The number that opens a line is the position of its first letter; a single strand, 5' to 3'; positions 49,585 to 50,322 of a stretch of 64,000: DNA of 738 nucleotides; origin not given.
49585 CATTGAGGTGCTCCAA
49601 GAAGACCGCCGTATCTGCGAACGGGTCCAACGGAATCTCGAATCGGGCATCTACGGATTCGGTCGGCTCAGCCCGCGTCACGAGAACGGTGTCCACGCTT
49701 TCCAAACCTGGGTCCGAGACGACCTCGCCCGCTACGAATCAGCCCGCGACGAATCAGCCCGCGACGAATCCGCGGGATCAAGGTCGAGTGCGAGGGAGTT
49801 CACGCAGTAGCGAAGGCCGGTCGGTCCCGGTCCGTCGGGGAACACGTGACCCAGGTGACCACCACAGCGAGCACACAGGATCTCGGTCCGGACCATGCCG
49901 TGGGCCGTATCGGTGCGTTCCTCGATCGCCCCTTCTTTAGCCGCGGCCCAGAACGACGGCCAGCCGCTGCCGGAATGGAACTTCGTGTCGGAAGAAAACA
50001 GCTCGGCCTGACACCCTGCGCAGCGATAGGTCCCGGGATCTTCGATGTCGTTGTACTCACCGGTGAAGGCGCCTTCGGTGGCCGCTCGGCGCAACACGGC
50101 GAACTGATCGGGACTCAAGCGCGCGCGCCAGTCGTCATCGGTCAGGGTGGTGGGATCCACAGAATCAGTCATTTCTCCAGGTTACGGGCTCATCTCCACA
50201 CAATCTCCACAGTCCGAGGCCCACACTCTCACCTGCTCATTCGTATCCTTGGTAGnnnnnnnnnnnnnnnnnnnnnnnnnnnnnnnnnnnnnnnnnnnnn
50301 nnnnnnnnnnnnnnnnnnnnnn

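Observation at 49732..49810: Convergent Rieske oxygenase and msrB overlap by 79 nt across a tandem repeat that encodes both C-terminal tails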

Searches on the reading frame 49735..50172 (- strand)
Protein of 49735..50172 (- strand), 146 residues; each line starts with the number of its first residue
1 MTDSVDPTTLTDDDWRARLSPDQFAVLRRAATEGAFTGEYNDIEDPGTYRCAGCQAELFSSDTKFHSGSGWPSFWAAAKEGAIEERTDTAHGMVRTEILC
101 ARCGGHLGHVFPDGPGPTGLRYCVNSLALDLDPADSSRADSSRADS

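Call 4: search_protein_families(library=pfam, proteins=[window:49735-50172:-], max_evalue=0.01)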
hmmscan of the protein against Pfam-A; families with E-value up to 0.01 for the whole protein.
window:49735-50172:- (146 aa): 2 families
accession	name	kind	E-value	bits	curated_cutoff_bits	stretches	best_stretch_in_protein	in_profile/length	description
PF01641.26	SelR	-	1.6e-48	163.9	24.9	1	19-132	1-115/116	SelR domain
PF24046.1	At4g08330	-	0.0026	18.2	27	0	94-116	75-97/129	At4g08330 beta-tent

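Call 5: search_protein_families(library=ncbifam, proteins=[window:49735-50172:-], max_evalue=0.01)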
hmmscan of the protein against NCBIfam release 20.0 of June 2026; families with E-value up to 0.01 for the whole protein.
window:49735-50172:- (146 aa): 4 families
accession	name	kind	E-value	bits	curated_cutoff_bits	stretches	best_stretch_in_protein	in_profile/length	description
TIGR00357.1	TIGR00357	equivalog_domain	1.9e-48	163.9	113.05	1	11-135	3-127/134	peptide-methionine (R)-S-oxide reductase MsrB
NF004042.0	PRK05550.1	equivalog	1.2e-38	133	330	1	15-139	7-129/293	bifunctional methionine sulfoxide reductase B/A protein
NF010625.0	PRK14018.1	equivalog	1e-31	110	522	1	10-136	380-507/521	bifunctional peptide-methionine (S)-S-oxide reductase MsrA/peptide-methionine (R)-S-oxide reductase MsrB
NF004036.0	PRK05508.1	equivalog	1.7e-31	108.6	179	1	18-133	5-118/121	methionine-R-sulfoxide reductase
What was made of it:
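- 49732..50172 (-): msrB (peptide-methionine (R)-S-oxide reductase) CDS, 146 aa. This is 10 aa longer than in the closest relatives, which are 136 aa and end DPADS*. PF01641 and TIGR00357 above cut-off (calls 4, 5).
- On Genuine long convergent gene overlap (stop-loss type): SelR to aa 132 and TIGR00357 to aa 135 of 146 (calls 4, 5).
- On MsrB (SelR) enzyme: PF01641 E = 1.6e-48 and TIGR00357 163.9 bits against a cut-off of 113 (calls 4, 5).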

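Call 8: find_homologous_proteins(query=window:49735-50172:-, max_evalue=1e-20)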
Query window:49735-50172:- (146 aa): 7997 proteins with E <= 1e-20 among 8000 candidates; the best 120 are listed.
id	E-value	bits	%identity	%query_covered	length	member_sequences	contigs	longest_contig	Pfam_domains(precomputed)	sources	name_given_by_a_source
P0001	7.9e-86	303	94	93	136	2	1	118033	PF01641.27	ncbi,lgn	-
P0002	2.0e-80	286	90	93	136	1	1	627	PF01641.27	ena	-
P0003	3.8e-80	285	88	93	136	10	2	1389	PF01641.27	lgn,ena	-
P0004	1.4e-75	270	81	95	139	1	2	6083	PF01641.27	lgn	-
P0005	1.8e-75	270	84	92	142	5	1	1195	PF01641.27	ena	-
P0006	2.3e-75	269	80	97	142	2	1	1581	PF01641.27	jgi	-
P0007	3.2e-75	269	81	95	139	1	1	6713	PF01641.27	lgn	-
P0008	3.3e-75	269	85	91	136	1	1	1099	PF01641.27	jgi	jgi:peptide-methionine (R)-S-oxide reductase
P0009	8.3e-75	268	82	95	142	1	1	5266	PF01641.27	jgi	jgi:peptide-methionine (R)-S-oxide reductase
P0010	1.1e-74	267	82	95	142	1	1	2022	PF01641.27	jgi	jgi:peptide-methionine (R)-S-oxide reductase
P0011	3.3e-74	266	81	95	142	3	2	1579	PF01641.27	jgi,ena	jgi:peptide-methionine (R)-S-oxide reductase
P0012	4.4e-74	265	84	91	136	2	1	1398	PF01641.27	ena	-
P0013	5.6e-74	265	80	95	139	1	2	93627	PF01641.27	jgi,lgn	jgi:methionine-R-sulfoxide reductase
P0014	1.4e-73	264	82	93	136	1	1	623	PF01641.27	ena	-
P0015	1.6e-73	263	81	93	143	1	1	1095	PF01641.27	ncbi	-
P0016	2.9e-73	263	80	94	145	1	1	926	PF01641.27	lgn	-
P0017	3.1e-73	262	82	92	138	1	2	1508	PF01641.27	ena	-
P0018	3.7e-73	262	80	94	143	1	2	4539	PF01641.27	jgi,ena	-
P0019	5.2e-73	262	81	92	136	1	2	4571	PF01641.27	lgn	-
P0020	5.5e-73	262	83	91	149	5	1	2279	PF01641.27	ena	-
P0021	5.5e-73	262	81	93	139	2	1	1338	PF01641.27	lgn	-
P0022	6.7e-73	261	82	94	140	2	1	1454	PF01641.27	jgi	jgi:peptide-methionine (R)-S-oxide reductase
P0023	7.6e-73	261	80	94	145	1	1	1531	PF01641.27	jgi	-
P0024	8.1e-73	261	78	95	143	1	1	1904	PF01641.27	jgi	jgi:peptide-methionine (R)-S-oxide reductase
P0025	8.7e-73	261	83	91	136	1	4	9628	PF01641.27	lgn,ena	-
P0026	1.0e-72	261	81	93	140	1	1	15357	PF01641.27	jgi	jgi:peptide-methionine (R)-S-oxide reductase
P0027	1.4e-72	260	81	93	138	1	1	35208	PF01641.27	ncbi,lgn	-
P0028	1.4e-72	260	80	97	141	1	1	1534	PF01641.27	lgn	-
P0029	1.9e-72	260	81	91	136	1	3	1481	PF01641.27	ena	-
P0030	2.3e-72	260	80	92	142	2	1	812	PF01641.27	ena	-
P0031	2.8e-72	259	80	93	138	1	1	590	PF01641.27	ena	-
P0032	3.2e-72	259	79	94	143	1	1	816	PF01641.27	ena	-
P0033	3.3e-72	259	83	90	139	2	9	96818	PF01641.27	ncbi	ncbi:MAG: peptide-methionine (R)-S-oxide reductase MsrB [Acidimicrobiia bacterium]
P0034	3.5e-72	259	80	94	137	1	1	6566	PF01641.27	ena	-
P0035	3.6e-72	259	80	94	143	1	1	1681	PF01641.27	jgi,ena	jgi:peptide-methionine (R)-S-oxide reductase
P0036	4.1e-72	259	78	97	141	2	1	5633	PF01641.27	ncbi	-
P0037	5.3e-72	258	81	94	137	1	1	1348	PF01641.27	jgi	jgi:peptide-methionine (R)-S-oxide reductase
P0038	8.4e-72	258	78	94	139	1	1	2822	PF01641.27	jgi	jgi:peptide-methionine (R)-S-oxide reductase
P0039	9.2e-72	258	78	95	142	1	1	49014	PF01641.27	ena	-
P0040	9.9e-72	258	83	91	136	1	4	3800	PF01641.27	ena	-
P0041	1.3e-71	257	78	94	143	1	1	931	PF01641.27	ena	-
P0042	1.4e-71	257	75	97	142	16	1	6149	PF01641.27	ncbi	ncbi:MAG: peptide-methionine (R)-S-oxide reductase MsrB [Acidimicrobiia bacterium]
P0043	1.4e-71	257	79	93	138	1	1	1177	PF01641.27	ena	-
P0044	1.5e-71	257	82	90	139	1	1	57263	PF01641.27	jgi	jgi:peptide-methionine (R)-S-oxide reductase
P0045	1.8e-71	257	77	97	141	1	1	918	PF01641.27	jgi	jgi:peptide-methionine (R)-S-oxide reductase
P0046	1.8e-71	257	81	92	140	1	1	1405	PF01641.27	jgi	jgi:peptide-methionine (R)-S-oxide reductase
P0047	2.4e-71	256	83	90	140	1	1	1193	PF01641.27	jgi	jgi:peptide-methionine (R)-S-oxide reductase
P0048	2.8e-71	256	78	93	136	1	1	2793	PF01641.27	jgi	-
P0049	3.2e-71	256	85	88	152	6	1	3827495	PF01641.27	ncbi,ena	-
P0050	3.3e-71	256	84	90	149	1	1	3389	PF01641.27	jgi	jgi:peptide-methionine (R)-S-oxide reductase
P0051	4.9e-71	255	79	93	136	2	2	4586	PF01641.27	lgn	-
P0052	5.6e-71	255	82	90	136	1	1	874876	PF01641.27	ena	-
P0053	6.8e-71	255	78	94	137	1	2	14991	PF01641.27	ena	-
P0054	1.1e-70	254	79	93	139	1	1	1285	PF01641.27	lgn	-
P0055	1.1e-70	254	79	93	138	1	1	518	PF01641.27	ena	-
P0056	1.3e-70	254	78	95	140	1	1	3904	PF01641.27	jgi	jgi:peptide-methionine (R)-S-oxide reductase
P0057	1.4e-70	254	79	94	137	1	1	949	PF01641.27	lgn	-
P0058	1.5e-70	254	81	90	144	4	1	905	PF01641.27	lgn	-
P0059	1.9e-70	253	77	94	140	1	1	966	PF01641.27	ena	-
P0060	1.9e-70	253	80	91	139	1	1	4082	PF01641.27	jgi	jgi:peptide-methionine (R)-S-oxide reductase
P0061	3.4e-70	253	80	91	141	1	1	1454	PF01641.27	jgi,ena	-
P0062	3.4e-70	253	78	93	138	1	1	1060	PF01641.27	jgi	jgi:peptide-methionine (R)-S-oxide reductase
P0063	3.4e-70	253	79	94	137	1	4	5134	PF01641.27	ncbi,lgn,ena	-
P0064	4.3e-70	252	80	86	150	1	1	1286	PF01641.27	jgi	jgi:peptide-methionine (R)-S-oxide reductase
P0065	5.0e-70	252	76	94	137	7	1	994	PF01641.27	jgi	jgi:peptide-methionine (R)-S-oxide reductase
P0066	5.2e-70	252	76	97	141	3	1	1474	PF01641.27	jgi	jgi:peptide-methionine (R)-S-oxide reductase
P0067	5.9e-70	252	77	94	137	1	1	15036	PF01641.27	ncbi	-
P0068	7.7e-70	251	79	94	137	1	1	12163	PF01641.27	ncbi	-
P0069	8.6e-70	251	79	94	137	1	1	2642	PF01641.27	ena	-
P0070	8.9e-70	251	77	94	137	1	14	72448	PF01641.27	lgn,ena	-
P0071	1.1e-69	251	78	94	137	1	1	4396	PF01641.27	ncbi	-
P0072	1.2e-69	251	80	90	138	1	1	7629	PF01641.27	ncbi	-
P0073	1.3e-69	251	80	91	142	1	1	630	PF01641.27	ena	-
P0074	1.4e-69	251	77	94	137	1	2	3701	PF01641.27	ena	-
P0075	1.7e-69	250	77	94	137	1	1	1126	PF01641.27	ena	-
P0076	1.8e-69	250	78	94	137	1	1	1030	PF01641.27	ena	-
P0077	1.8e-69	250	77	94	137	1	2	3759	PF01641.27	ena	-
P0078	1.9e-69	250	77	94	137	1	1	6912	PF01641.27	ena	-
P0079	2.0e-69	250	78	94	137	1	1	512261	PF01641.27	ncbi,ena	-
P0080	2.1e-69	250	77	94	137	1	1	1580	PF01641.27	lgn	-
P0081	2.2e-69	250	81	89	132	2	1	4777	PF01641.27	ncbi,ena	-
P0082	2.6e-69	250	78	94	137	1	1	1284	PF01641.27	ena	-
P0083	2.7e-69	250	77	94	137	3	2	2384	PF01641.27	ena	-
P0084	2.7e-69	250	78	94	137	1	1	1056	PF01641.27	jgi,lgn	jgi:peptide-methionine (R)-S-oxide reductase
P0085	2.8e-69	250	77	94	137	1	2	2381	PF01641.27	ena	-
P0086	3.7e-69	249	78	92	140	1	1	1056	PF01641.27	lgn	-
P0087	4.0e-69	249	78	94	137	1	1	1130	PF01641.27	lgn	-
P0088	4.1e-69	249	78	94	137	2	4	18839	PF01641.27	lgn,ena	-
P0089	4.5e-69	249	78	92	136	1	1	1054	PF01641.27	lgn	-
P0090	4.5e-69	249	77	93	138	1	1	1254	PF01641.27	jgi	-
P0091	5.1e-69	249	80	91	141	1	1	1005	PF01641.27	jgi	jgi:peptide-methionine (R)-S-oxide reductase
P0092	6.3e-69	248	78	94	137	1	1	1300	PF01641.27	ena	-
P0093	6.7e-69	248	77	94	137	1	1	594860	PF01641.27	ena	-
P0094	6.7e-69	248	80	91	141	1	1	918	PF01641.27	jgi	jgi:peptide-methionine (R)-S-oxide reductase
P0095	7.0e-69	248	78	94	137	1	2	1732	PF01641.27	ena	-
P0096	7.3e-69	248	77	93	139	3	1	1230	PF01641.27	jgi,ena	-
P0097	7.5e-69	248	77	94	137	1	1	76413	PF01641.27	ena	-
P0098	8.9e-69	248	77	93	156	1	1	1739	PF01641.27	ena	-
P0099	1.0e-68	248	78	92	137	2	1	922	PF01641.27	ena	-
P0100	1.1e-68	248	78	93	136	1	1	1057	PF01641.27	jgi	jgi:peptide-methionine (R)-S-oxide reductase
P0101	2.5e-68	246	78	92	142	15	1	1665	PF01641.27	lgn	-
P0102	2.8e-68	246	76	93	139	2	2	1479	PF01641.27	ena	-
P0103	3.1e-68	246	75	97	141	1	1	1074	PF01641.27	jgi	jgi:peptide-methionine (R)-S-oxide reductase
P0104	3.2e-68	246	75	97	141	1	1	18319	PF01641.27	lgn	-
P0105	3.3e-68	246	76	94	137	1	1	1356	PF01641.27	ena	-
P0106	4.3e-68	246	76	94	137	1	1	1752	PF01641.27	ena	-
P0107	4.3e-68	246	75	94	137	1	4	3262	PF01641.27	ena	-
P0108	4.3e-68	246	76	94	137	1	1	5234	PF01641.27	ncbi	-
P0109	5.3e-68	245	78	92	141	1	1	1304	PF01641.27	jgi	jgi:peptide-methionine (R)-S-oxide reductase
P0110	5.3e-68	245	77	91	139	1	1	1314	PF01641.27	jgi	jgi:peptide-methionine (R)-S-oxide reductase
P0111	5.9e-68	245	79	90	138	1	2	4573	PF01641.27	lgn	-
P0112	7.4e-68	245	77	93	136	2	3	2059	PF01641.27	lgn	-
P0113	7.5e-68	245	75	94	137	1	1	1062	PF01641.27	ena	-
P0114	7.8e-68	245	76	93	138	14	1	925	PF01641.27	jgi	-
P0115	8.1e-68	245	75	94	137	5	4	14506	PF01641.27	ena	-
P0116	8.3e-68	245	75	94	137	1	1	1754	PF01641.27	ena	-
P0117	8.5e-68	245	77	94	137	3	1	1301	PF01641.27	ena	-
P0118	9.0e-68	245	77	94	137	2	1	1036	PF01641.27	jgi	jgi:peptide-methionine (R)-S-oxide reductase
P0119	9.4e-68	245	75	94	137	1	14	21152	PF01641.27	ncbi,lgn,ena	-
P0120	1.1e-67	244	76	94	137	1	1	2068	PF01641.27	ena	-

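Call 10: find_encoding_contigs(protein=P0001, flank=6000, max_places=4)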
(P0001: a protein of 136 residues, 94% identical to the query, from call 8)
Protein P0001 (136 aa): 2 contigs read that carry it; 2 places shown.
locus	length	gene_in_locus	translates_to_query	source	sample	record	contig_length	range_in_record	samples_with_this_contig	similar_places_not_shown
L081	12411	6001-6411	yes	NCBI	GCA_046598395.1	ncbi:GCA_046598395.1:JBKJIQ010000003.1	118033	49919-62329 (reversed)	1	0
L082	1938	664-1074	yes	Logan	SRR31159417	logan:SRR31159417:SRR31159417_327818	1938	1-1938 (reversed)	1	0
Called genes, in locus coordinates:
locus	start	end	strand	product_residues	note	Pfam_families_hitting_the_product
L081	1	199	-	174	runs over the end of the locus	PF00903:Glyoxalase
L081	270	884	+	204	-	PF12766:Pyridox_oxase_2 (weak), PF01243:PNPOx_N, PF10590:PNP_phzG_C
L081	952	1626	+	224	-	PF07947:YhhN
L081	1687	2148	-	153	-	PF10604:Polyketide_cyc2, PF08327:AHSA1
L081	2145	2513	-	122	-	PF01022:HTH_5, PF12840:HTH_20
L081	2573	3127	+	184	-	PF11716:MDMPI_N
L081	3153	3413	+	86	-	-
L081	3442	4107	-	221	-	PF00926:DHBP_synthase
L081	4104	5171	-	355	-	PF00672:HAMP, PF00512:HisKA, PF13581:HATPase_c_2 (weak), PF02518:HATPase_c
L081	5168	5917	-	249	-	PF00072:Response_reg, PF00486:Trans_reg_C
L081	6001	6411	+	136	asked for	PF01641:SelR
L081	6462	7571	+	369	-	PF02812:ELFV_dehydrog_N, PF00208:ELFV_dehydrog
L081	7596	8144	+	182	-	-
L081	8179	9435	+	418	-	PF00202:Aminotran_3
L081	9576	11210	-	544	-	PF01134:GIDA (faint), PF01266:DAO (weak), PF01593:Amino_oxidase (faint), PF01946:Thi4 (faint), PF07992:Pyr_redox_2 (faint), PF12831:FAD_oxidored, PF13450:NAD_binding_8, PF01266:DAO (weak)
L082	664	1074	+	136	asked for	PF01641:SelR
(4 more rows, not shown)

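Call 19: find_encoding_contigs(protein=P0003, flank=3000, max_places=6)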
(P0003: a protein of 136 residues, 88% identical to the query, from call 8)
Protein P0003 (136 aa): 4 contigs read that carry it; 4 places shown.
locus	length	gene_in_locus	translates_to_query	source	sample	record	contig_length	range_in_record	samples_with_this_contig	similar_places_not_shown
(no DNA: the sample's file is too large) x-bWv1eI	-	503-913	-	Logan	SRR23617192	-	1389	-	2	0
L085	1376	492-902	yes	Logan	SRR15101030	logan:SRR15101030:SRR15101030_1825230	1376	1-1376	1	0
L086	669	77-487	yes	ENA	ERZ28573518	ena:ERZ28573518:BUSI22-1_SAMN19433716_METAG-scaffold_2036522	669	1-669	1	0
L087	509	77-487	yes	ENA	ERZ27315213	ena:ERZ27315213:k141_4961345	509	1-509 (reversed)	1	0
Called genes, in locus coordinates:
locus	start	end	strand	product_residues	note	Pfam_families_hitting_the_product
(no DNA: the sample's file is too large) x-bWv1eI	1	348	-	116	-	?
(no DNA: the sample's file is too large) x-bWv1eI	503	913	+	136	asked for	PF01641:SelR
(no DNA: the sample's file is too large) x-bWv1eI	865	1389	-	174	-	?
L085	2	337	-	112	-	?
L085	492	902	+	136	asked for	PF01641:SelR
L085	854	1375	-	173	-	?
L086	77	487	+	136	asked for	PF01641:SelR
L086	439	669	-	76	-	?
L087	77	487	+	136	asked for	PF01641:SelR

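Call 20: find_encoding_contigs(protein=P0002, flank=3000, max_places=6)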
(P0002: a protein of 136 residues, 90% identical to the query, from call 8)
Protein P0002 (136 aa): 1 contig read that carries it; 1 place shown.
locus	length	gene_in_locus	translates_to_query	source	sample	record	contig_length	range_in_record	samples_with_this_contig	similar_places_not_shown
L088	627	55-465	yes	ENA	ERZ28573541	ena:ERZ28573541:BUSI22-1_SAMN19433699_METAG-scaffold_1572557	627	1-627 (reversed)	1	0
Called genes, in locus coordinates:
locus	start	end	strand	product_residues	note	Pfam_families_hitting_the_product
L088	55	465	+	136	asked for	PF01641:SelR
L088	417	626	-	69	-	?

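Call 22: list_cluster_members(proteins=[window:49735-50172:-, window:48701-49807:+])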
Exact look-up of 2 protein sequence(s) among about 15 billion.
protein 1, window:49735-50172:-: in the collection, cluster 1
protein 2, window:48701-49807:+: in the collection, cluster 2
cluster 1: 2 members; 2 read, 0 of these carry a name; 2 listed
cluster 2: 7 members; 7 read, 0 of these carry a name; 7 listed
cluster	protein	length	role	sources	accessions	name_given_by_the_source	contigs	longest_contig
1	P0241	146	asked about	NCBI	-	-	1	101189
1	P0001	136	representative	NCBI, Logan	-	-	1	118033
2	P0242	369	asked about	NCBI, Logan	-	-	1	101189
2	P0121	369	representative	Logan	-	-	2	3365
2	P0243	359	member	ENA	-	-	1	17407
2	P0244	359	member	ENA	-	-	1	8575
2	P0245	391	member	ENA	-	-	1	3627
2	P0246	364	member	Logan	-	-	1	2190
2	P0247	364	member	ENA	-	-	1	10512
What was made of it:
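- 49732..50172 (-): The exact 146-aa sequence is on record from a single NCBI contig only (call 22).
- The 146-aa msrB is known from one genome only (call 22). The 146-aa msrB is on record from one NCBI contig only (call 22).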

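Call 27: find_encoding_contigs(protein=P0243, flank=2500, max_places=3)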
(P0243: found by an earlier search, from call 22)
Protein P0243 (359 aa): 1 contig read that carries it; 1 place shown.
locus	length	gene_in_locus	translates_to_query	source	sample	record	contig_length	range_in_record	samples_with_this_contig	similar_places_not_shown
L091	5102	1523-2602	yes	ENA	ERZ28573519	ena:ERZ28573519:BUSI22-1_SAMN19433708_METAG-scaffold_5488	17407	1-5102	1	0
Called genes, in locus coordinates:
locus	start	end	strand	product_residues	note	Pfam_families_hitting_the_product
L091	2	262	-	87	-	?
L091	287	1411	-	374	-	PF02812:ELFV_dehydrog_N, PF00208:ELFV_dehydrog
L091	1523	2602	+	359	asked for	PF00355:Rieske, PF00848:Ring_hydroxyl_A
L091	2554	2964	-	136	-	PF01641:SelR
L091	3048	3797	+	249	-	PF00072:Response_reg, PF00486:Trans_reg_C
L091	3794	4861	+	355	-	PF00672:HAMP, PF00512:HisKA, PF13581:HATPase_c_2 (weak), PF02518:HATPase_c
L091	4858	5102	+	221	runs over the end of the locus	PF00926:DHBP_synthase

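Call 28: find_encoding_contigs(protein=P0247, flank=2500, max_places=3)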
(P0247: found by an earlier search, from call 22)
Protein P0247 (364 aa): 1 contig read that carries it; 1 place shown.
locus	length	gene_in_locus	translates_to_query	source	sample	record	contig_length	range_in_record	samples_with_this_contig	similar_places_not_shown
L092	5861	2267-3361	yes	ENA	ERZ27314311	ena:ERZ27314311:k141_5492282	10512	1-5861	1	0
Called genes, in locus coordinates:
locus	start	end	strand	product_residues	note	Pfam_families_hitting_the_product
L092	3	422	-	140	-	?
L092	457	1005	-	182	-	-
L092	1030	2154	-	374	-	PF02812:ELFV_dehydrog_N, PF00208:ELFV_dehydrog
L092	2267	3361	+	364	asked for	PF00355:Rieske, PF00848:Ring_hydroxyl_A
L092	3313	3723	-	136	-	PF01641:SelR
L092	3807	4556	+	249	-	PF00072:Response_reg, PF00486:Trans_reg_C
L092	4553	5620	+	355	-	PF00672:HAMP, PF00512:HisKA, PF13581:HATPase_c_2 (weak), PF02518:HATPase_c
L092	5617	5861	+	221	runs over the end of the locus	PF00926:DHBP_synthase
